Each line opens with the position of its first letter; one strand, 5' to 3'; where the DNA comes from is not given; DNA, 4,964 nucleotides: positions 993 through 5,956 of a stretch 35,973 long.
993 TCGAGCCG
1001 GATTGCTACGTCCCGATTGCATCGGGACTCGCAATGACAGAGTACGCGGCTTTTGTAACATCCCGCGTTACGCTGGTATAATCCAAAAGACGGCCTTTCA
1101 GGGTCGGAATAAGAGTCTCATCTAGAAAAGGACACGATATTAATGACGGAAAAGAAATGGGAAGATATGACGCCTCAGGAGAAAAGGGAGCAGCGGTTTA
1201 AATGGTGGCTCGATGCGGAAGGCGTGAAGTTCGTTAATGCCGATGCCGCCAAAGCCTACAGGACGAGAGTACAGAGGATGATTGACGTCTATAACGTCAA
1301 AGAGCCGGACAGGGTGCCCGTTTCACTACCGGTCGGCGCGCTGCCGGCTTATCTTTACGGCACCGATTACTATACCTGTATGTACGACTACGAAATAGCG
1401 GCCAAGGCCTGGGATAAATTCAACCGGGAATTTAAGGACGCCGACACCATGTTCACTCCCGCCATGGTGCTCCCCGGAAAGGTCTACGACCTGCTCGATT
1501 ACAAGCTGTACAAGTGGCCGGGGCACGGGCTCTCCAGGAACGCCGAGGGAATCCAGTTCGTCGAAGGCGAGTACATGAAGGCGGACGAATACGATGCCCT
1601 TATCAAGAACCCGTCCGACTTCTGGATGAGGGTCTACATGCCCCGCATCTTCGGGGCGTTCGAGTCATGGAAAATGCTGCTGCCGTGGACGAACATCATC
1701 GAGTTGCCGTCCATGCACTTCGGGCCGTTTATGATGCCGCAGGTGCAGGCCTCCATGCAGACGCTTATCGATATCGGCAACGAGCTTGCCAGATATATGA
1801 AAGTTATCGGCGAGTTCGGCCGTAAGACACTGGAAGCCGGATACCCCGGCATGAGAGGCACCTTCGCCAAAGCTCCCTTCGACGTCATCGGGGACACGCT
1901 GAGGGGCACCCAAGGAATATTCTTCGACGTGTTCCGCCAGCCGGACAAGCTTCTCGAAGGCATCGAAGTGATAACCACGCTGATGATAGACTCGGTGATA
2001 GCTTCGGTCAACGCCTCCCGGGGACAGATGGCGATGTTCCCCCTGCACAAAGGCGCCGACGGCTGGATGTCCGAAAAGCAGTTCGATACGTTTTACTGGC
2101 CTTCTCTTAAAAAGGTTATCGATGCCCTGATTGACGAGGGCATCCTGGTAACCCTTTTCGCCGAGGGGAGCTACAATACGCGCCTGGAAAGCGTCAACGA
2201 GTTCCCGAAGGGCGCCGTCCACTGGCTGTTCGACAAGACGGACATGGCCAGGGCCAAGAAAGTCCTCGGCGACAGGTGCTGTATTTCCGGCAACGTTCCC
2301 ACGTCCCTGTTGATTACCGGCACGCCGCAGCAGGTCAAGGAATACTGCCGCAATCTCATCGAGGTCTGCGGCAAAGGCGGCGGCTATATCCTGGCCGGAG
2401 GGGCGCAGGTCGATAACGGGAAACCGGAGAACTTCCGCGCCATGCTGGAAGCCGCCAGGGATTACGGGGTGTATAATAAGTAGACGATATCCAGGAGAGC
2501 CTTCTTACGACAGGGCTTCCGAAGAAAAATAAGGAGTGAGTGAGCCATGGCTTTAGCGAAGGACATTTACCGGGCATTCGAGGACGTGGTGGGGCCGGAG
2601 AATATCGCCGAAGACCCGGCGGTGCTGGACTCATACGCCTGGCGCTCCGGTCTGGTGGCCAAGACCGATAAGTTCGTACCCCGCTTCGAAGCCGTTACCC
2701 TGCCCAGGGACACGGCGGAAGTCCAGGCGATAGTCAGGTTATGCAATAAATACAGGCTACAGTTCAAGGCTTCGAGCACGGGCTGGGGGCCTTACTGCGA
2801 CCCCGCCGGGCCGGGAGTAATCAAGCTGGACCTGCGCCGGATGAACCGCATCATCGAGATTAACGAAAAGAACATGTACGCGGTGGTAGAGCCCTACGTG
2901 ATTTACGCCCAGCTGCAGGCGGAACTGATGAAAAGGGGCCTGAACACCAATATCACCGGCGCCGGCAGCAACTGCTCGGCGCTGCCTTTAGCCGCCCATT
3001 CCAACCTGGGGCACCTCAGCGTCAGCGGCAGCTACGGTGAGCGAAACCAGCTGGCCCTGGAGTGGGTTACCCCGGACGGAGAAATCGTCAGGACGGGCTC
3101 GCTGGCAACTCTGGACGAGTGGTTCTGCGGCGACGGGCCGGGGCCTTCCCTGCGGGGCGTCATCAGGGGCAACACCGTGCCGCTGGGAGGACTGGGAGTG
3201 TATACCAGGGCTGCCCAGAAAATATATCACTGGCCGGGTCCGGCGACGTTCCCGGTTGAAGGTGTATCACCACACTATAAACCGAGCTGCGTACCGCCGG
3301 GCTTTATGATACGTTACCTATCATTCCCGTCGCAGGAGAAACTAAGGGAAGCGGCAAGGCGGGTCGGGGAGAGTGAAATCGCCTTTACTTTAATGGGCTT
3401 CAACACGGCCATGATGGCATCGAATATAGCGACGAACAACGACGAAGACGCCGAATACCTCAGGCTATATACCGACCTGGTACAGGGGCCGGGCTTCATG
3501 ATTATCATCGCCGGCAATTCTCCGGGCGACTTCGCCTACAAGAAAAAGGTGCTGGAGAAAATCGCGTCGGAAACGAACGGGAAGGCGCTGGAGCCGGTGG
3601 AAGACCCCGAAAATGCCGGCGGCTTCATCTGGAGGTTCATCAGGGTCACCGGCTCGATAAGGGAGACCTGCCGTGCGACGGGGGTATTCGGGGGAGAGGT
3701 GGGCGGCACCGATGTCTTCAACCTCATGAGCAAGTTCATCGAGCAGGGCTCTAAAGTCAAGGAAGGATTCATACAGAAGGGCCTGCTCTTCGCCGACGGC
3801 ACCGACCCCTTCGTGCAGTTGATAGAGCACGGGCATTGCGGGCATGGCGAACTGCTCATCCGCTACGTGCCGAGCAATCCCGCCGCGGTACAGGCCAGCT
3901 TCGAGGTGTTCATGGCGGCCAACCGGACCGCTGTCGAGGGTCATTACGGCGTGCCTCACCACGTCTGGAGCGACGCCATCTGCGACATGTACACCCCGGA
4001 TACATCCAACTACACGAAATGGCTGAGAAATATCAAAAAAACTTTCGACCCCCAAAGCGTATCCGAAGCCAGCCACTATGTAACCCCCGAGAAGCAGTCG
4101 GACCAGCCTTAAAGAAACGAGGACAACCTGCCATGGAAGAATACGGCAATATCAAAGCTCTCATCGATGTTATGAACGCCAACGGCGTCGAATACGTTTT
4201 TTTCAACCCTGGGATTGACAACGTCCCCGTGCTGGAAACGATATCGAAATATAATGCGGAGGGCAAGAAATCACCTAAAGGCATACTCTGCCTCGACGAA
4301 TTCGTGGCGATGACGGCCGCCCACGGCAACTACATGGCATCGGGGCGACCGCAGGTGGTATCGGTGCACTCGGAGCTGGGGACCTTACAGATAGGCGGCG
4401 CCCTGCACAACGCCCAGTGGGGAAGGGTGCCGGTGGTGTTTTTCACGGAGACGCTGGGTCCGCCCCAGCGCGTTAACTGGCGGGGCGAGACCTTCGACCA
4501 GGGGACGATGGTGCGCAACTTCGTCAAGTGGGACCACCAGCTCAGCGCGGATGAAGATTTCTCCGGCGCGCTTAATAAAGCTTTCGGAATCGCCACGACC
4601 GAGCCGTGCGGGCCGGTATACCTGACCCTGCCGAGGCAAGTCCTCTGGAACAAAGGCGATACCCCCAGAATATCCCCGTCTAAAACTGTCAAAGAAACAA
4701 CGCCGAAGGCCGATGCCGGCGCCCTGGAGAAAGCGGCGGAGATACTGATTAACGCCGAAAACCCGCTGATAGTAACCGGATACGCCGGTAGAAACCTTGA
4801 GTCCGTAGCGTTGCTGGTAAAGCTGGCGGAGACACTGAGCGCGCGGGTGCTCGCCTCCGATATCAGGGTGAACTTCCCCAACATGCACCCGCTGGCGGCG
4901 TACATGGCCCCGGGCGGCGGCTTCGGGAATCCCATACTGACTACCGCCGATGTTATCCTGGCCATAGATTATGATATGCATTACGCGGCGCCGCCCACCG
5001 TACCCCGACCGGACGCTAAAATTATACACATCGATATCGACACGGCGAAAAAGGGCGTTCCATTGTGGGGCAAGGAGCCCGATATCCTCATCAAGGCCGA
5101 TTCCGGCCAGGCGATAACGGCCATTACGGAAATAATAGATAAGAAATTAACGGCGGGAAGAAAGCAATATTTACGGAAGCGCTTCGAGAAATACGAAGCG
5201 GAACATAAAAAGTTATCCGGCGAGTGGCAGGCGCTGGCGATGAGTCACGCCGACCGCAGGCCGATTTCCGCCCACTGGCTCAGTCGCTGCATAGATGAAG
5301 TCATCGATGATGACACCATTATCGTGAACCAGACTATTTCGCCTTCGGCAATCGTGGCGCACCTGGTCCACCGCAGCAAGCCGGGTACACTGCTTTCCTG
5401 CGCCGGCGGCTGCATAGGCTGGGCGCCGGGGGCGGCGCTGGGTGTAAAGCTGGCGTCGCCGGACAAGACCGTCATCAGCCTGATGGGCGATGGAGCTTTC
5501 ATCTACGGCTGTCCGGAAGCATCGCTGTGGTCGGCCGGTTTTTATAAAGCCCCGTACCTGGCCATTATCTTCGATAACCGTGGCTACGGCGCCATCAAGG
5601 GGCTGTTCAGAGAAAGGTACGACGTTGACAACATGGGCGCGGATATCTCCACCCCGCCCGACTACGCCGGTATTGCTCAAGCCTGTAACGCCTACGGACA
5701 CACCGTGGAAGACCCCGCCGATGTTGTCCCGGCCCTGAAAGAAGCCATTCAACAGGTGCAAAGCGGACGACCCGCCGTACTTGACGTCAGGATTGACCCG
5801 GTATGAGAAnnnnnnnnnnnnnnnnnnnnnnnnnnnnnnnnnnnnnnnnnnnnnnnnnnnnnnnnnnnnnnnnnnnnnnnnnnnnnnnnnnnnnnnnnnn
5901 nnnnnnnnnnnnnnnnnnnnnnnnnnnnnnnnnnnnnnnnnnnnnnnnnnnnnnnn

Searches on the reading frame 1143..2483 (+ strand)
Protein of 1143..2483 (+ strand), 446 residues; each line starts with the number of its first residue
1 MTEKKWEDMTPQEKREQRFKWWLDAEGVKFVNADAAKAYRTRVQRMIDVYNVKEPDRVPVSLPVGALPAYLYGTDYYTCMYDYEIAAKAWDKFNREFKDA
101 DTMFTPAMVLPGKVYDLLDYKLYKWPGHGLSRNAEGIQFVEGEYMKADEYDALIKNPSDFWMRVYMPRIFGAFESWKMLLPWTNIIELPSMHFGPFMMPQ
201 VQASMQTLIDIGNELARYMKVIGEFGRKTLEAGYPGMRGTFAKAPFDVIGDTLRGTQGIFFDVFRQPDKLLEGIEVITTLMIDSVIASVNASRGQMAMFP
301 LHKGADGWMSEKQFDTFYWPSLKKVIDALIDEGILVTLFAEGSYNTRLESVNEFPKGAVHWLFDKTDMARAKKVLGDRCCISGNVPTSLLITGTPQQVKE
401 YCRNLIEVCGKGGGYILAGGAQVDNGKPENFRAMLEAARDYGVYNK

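Call 52: search_protein_families(library=pfam, proteins=[window:1143-2483:+], max_evalue=0.00001)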
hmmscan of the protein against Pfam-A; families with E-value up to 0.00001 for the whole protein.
window:1143-2483:+ (446 aa): 1 family
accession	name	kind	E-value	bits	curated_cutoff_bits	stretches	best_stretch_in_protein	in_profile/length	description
PF01208.23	URO-D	-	1.8e-22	80.3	23.9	1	241-441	142-346/346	Uroporphyrinogen decarboxylase (URO-D)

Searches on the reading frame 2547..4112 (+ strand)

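Call 52: search_protein_families(library=pfam, proteins=[window:2547-4112:+], max_evalue=0.00001)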
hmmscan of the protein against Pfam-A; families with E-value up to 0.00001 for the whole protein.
window:2547-4112:+ (521 aa): 1 family
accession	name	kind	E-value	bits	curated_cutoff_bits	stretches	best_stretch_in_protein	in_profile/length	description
PF01565.28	FAD_binding_4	-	6e-21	75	26.4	1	48-184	2-139/139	FAD binding domain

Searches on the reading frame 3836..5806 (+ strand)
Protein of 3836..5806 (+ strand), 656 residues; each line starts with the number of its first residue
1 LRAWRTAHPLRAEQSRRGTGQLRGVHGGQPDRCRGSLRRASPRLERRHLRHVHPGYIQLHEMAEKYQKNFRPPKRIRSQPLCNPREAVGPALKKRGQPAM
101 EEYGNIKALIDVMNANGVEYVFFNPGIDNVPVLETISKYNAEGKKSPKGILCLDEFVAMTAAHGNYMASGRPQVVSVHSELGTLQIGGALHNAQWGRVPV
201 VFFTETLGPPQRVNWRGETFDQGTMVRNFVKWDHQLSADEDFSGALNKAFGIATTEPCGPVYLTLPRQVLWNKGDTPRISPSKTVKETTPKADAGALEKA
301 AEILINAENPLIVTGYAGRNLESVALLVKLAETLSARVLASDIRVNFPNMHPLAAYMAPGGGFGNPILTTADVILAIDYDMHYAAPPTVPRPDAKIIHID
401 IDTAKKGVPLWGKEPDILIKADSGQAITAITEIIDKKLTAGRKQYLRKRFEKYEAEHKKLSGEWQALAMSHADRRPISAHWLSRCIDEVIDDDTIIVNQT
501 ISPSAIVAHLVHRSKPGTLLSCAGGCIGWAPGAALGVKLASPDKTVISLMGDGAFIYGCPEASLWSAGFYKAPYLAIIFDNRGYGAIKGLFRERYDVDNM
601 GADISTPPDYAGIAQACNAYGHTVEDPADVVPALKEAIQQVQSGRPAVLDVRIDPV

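Call 52: search_protein_families(library=pfam, proteins=[window:3836-5806:+], max_evalue=0.00001)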
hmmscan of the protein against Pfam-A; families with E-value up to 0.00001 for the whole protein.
window:3836-5806:+ (656 aa): 3 families
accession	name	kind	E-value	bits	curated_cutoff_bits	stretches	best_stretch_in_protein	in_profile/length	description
PF02775.26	TPP_enzyme_C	-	1.1e-28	100.3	21.9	1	506-651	8-151/151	Thiamine pyrophosphate enzyme, C-terminal TPP binding domain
PF02776.23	TPP_enzyme_N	-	1.9e-18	66.8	26.8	1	107-205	5-98/119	Thiamine pyrophosphate enzyme, N-terminal TPP binding domain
PF00205.28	TPP_enzyme_M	-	5.2e-12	46.1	30.4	1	297-407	1-117/137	Thiamine pyrophosphate enzyme, central domain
